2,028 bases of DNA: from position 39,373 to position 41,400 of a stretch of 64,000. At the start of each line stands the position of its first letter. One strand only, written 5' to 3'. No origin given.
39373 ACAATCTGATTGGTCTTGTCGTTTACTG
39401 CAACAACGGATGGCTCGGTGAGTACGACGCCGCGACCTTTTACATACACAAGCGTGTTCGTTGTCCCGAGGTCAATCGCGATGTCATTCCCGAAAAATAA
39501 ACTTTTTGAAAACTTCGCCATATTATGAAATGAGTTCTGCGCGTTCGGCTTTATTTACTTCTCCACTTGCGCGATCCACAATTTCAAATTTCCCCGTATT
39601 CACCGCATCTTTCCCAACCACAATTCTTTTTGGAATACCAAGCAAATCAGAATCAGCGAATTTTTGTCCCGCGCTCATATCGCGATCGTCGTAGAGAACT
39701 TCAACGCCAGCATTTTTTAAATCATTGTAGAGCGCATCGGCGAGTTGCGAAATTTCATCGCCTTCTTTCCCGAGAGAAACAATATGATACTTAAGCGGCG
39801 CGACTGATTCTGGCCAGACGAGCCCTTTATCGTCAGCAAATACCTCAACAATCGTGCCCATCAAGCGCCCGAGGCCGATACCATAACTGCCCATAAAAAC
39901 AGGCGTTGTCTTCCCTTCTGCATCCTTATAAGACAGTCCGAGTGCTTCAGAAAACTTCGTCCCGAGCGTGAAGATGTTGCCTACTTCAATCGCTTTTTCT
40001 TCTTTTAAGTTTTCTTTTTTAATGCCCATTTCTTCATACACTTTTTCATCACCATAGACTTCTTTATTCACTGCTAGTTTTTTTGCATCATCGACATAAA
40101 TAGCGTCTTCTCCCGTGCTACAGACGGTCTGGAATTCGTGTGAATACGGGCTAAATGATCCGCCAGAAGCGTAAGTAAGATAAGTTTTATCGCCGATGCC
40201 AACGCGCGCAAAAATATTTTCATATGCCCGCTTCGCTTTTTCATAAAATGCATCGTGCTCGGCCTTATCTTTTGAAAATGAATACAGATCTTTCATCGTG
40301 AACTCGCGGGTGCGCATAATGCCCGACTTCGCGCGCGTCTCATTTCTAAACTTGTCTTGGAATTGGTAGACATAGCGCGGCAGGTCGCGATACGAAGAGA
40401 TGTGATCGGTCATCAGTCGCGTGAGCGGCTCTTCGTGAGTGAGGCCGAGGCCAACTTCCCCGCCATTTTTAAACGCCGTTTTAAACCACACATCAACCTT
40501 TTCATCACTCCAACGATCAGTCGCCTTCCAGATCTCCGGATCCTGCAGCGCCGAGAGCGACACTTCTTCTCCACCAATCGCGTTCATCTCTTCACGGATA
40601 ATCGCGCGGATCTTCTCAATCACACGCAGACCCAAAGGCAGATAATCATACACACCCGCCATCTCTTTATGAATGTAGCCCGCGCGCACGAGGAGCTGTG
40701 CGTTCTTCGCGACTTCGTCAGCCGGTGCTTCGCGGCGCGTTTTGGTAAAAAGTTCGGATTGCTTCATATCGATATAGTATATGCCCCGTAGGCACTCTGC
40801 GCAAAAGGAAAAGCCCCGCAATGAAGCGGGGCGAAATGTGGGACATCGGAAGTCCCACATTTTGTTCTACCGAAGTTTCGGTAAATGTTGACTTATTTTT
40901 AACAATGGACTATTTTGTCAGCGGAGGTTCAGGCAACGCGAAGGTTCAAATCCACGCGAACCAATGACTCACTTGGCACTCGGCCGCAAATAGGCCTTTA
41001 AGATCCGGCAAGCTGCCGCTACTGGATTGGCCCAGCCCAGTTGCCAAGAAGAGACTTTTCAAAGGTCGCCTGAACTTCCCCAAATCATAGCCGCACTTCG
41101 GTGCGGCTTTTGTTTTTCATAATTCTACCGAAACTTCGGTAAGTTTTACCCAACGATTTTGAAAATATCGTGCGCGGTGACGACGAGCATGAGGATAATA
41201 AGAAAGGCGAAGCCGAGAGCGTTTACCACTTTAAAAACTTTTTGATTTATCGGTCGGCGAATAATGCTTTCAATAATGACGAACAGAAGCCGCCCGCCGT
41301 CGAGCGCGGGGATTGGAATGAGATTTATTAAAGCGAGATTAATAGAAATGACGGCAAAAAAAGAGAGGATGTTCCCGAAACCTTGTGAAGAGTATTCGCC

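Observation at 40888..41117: Candidate stand-alone structured ncRNA (about 195 nt) between rseP and proS, antisense to local transcription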

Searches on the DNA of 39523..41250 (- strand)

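Call 4: search_rna_families(source=window, start=40700, end=41250, threshold=evalue, max_evalue=10, show_alignments=4)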
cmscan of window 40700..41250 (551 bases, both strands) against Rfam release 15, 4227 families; matches with E-value up to 10: 14.
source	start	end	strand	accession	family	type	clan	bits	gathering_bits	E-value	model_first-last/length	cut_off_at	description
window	40788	40870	+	RF01409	STnc250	Gene; sRNA;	-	23.3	42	0.026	1-94/94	no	STnc250 Hfq binding RNA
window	41049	41116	+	RF02651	SorY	Gene; sRNA;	-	18.6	111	0.24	1-83/83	no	Singlet oxygen resistance RNA Y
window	41027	41118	+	RF02538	TarB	Gene; sRNA;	-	18.5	80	0.6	1-79/79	no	Vibrio ToxT activated RNA TarB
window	41083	41148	-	RF00512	Leu_leader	Cis-reg; leader;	-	18.4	50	0.31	1-148/148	no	Leucine operon leader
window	40801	40837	+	RF01323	CRISPR-DR10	Gene; CRISPR;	-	18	39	0.28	1-37/37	no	CRISPR RNA direct repeat element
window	40806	40845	-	RF02278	Betaproteobacteria_toxic_sRNA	Gene; sRNA;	-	16.8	50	0.86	1-64/64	no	Betaproteobacteria toxic small RNA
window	40806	40862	-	RF00057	RyhB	Gene; sRNA;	-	16.4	55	2.5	1-67/67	no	RyhB RNA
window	41104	41143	-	RF01100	PK-BYV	Cis-reg;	-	15.7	50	1.3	1-40/40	no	3'-terminal pseudoknot in BYV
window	40806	40863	+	RF02628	Hrs1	Gene; sRNA;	-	15.2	56.4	2.9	1-74/74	no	Hfq-regulated sRNA 1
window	40805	40904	-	RF00022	GcvB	Gene;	-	14.5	42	0.94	1-204/204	no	GcvB RNA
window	41051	41116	+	RF02869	ncS025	Gene; sRNA;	-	13.6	46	9.4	1-85/85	no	Burkholderia sRNA 25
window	40973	41039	-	RF02808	PyrR210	Gene; snRNA; snoRNA; HACA-box;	-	13.1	59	7.6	1-59/59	no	Pyrobaculum sRNA 210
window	41018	41113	+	RF01394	isrK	Gene; sRNA;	-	12.2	50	4.9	1-77/77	no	isrK Hfq binding RNA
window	40808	40877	+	RF01696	Chlorobi-1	Gene; sRNA;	-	10.7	50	7.6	1-67/67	no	Chlorobi-1 RNA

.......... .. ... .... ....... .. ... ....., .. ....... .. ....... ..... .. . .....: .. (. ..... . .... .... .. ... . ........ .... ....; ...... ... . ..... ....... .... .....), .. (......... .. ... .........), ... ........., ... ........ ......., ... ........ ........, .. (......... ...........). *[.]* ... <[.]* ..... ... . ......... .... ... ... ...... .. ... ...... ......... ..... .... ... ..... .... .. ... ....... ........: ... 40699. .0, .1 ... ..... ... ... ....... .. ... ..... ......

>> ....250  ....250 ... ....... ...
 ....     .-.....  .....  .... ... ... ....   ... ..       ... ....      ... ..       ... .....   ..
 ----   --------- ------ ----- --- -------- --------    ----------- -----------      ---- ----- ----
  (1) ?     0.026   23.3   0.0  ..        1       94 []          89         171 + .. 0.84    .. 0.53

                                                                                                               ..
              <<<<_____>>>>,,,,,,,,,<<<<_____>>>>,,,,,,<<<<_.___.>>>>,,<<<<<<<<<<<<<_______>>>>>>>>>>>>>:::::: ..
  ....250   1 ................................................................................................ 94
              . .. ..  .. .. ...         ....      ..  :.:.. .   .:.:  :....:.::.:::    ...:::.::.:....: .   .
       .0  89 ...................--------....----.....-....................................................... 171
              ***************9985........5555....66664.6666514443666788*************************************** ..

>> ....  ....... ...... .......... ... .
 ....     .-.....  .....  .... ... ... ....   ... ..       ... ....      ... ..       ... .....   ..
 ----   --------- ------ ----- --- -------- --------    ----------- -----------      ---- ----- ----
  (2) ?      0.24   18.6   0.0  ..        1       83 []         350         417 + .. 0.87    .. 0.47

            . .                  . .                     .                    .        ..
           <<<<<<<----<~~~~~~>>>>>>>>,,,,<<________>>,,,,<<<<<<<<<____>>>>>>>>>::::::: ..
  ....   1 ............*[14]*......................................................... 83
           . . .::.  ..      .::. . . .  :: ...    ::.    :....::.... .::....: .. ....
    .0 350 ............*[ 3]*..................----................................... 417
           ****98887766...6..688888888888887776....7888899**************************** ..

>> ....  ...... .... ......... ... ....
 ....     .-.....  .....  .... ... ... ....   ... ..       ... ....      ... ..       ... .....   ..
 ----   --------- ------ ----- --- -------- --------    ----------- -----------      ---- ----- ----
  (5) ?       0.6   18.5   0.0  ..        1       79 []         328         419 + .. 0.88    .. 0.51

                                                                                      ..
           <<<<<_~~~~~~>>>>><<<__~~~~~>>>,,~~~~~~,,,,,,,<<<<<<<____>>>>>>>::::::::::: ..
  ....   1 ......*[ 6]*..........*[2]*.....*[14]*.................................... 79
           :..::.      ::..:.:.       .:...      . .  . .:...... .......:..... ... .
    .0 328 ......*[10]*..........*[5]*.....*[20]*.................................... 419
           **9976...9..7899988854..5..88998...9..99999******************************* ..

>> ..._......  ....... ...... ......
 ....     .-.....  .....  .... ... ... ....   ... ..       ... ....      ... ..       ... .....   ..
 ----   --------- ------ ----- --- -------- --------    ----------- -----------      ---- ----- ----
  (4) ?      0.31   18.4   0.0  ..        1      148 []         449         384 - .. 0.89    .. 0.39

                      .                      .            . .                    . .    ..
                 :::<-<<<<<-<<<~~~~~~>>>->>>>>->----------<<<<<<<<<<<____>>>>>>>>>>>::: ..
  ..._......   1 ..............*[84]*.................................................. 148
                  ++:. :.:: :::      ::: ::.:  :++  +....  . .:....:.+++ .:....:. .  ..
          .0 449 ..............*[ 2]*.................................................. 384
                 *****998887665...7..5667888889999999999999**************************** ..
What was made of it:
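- On T-box or other cis-regulatory leader of proS: There is no Rfam cis-regulatory hit (call 4).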

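Call 31: search_rna_families(sources=[L001, L002, L003, L084, L012, L020, L043, L047, L018, L021], threshold=gathering)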
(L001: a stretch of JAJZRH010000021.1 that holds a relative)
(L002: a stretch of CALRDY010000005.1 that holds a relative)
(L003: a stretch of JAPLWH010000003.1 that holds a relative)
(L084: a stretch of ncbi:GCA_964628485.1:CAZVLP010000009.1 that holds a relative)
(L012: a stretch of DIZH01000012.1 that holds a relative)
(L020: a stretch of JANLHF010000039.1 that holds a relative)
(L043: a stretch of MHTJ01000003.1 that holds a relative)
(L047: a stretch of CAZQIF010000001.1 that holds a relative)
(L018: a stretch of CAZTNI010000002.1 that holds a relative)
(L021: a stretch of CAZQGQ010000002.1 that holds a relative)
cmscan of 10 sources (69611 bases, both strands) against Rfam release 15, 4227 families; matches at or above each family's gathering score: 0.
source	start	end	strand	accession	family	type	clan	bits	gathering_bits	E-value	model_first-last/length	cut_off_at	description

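Call 32: search_rna_families(source=L043, start=2560, end=3060, threshold=evalue, max_evalue=1, show_alignments=2)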
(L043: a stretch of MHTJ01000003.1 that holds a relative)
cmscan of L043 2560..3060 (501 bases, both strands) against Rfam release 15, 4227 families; matches with E-value up to 1: 2.
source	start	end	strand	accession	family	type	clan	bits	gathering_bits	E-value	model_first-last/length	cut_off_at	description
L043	2637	2695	-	RF02949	Cupriavidus-1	Gene; sRNA;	-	22.1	45.5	0.51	1-78/78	no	Cupriavidus-1 RNA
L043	3026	3060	-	RF02915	DUF3800-VI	Cis-reg;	-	17.6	35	0.76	11-52/52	5'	DUF3800-VI RNA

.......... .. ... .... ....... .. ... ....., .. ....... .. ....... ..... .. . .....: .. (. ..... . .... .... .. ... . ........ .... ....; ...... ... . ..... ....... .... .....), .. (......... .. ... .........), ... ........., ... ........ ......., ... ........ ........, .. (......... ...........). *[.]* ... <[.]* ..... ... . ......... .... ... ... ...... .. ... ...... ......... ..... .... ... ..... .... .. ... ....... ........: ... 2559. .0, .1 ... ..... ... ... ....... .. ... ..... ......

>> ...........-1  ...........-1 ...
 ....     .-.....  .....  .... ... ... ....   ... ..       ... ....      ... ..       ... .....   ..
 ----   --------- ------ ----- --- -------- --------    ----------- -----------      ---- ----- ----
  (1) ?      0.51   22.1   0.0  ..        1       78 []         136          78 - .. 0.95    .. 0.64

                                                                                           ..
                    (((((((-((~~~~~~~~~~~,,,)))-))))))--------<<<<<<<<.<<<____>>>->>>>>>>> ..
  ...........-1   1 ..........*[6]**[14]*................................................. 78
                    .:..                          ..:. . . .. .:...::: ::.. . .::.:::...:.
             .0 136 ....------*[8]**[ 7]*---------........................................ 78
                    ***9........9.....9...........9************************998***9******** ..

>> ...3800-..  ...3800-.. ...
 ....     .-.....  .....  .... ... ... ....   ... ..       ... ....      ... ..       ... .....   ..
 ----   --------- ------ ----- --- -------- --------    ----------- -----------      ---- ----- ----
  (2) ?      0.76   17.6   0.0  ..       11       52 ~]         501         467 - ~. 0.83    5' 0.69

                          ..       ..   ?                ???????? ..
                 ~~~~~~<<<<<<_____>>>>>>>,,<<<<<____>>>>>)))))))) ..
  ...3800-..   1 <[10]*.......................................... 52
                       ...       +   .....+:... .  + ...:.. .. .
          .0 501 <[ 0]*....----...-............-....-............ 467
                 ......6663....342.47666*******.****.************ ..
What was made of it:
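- Tried and rejected: It looked like one by eye, but Rfam gives nothing at E<=1 (call 32), so I did not pursue it.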

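Call 41: build_rna_model(alignment_id=A1, structure=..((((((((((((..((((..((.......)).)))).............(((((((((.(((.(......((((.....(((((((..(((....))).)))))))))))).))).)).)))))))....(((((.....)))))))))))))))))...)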
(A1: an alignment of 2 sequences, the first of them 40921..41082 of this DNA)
Model R1 built from alignment A1 (2 sequences, 162 columns); structure: as given.
model positions 162; base pairs 50; branch points 2; effective number of sequences 0.61; information 0.591 bits per position. Calibrated on 0.2 Mb of random sequence (short: E-values are rough).
structure used (alignment columns):
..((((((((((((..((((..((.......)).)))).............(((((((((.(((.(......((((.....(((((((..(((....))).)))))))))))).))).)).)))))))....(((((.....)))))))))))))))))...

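Call 42: search_with_rna_model(model_id=R1, sources=[window, L001, L002, L003, L004, L005, L006, L007, L008, L009, L010, L011, L012, L013, L014, L015, L016, L017, L018, L019, L020, L021, L022, L023, L024, L025, L026, L027, L028, L029, L030, L031, L032, L033, L034, L035, L036, L037, L038, L039, L040, L041, L042, L043, L044, L045, L046, L047, L048, L049, L050, L051, L052, L053, L054, L055, L056, L057, L058, L059, L060, L061, L062, L063, L064, L065, L066, L067, L068, L069, L070, L071, L072, L073, L074, L075, L076, L077, L078, L079, L080, L081, L082, L083, L084, L085], max_evalue=10, show_alignments=3)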
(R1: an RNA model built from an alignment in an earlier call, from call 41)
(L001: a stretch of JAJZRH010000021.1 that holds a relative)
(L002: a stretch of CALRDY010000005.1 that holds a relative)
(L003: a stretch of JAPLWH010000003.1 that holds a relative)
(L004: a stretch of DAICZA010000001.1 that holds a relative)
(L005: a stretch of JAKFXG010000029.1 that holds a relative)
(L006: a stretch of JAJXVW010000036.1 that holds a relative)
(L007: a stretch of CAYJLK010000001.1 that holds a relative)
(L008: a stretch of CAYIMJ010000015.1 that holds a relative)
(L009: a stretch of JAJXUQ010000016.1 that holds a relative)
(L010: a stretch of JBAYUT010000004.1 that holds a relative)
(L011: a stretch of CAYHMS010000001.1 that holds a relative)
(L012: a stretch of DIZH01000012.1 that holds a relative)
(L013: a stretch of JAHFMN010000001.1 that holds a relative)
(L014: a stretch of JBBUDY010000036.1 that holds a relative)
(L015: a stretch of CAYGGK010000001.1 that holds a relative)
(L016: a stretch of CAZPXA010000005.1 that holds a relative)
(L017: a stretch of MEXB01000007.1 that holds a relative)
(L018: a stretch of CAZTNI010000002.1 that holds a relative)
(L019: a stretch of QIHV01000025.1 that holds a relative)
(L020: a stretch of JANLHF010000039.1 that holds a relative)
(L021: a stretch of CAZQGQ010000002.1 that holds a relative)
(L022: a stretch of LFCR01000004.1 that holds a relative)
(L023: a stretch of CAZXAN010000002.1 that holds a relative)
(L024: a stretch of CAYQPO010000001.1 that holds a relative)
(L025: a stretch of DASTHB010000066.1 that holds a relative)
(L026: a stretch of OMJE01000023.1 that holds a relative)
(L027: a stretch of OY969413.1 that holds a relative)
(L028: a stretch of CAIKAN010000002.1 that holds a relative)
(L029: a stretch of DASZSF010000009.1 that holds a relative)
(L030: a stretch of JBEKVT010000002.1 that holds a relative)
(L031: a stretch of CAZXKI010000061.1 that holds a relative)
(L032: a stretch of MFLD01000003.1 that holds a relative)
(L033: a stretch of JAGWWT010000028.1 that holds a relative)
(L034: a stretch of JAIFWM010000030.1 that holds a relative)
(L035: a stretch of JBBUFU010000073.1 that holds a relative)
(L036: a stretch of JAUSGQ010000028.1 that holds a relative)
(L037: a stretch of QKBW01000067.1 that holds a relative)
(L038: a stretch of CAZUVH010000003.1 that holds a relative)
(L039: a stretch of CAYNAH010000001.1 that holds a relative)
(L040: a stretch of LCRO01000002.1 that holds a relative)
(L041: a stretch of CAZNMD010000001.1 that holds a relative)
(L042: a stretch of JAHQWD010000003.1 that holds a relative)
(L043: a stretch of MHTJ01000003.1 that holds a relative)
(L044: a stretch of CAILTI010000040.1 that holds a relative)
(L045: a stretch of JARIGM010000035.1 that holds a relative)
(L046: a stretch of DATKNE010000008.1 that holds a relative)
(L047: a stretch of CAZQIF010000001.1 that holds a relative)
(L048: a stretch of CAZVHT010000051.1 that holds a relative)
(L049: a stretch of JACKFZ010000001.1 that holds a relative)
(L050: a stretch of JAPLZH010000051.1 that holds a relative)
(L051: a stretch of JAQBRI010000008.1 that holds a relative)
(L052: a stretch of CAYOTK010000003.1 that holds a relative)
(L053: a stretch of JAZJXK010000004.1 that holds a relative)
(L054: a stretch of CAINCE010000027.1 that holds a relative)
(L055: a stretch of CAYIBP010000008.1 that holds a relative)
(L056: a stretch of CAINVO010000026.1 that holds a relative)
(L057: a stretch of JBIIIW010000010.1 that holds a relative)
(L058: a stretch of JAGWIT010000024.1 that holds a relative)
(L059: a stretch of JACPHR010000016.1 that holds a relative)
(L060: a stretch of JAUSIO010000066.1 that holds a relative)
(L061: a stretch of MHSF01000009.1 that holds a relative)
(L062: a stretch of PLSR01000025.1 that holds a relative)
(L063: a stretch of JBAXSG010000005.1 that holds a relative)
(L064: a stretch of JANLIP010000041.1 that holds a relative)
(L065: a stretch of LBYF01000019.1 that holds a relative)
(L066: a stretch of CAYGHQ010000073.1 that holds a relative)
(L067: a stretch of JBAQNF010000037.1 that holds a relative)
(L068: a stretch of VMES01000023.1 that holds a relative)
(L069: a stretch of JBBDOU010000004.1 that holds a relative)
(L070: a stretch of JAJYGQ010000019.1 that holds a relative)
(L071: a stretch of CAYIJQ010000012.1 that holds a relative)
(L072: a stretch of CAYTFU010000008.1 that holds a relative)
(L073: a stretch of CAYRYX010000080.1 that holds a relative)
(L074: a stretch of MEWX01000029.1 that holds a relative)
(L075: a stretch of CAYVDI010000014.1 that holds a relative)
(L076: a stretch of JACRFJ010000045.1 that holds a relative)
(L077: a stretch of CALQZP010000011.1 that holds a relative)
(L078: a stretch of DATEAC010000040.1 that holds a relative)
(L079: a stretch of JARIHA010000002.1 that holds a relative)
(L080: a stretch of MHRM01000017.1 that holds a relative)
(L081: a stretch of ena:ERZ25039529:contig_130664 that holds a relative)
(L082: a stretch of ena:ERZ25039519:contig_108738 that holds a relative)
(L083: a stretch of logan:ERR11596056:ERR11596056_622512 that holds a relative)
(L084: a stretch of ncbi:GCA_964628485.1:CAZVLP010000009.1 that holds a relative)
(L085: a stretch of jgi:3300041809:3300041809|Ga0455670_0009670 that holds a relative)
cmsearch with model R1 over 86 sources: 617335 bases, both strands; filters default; matches with E-value up to 10: 3.
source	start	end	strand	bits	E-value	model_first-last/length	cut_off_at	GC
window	40921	41082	+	206.9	4.7e-52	1-162/162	no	0.56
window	40920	41081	-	13.9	0.48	1-162/162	no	0.56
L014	1163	1192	+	9.1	8.5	1-162/162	no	0.73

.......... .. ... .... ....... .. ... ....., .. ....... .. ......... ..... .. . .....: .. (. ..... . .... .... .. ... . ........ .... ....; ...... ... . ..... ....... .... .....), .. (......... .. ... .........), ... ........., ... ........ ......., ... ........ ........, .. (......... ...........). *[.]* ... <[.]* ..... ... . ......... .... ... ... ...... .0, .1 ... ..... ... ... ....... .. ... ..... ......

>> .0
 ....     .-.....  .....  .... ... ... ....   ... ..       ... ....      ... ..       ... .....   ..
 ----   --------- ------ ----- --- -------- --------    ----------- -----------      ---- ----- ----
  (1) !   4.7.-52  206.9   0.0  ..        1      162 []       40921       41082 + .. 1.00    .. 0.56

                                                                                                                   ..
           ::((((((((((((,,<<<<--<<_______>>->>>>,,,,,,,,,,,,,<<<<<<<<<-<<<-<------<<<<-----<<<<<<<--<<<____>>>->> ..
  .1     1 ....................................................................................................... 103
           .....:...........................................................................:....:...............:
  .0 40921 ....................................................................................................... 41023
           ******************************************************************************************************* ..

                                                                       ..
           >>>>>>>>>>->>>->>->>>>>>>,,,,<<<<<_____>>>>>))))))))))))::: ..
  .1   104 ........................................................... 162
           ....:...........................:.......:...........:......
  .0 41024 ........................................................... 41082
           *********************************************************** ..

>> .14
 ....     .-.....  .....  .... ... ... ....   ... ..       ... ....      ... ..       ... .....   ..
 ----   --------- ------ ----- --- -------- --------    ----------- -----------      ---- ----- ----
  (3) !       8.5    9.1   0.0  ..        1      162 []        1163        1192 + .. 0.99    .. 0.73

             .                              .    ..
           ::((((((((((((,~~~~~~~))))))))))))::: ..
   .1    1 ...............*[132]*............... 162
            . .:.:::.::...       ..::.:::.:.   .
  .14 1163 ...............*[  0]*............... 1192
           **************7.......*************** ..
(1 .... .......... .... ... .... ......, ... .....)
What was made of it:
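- Nothing is conserved (call 42).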

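Call 43: search_dna_similar(query=window:40833-41150:+, collection=phages, mode=distant, max_evalue=1)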
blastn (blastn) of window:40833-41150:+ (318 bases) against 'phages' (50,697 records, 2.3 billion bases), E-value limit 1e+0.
No match.
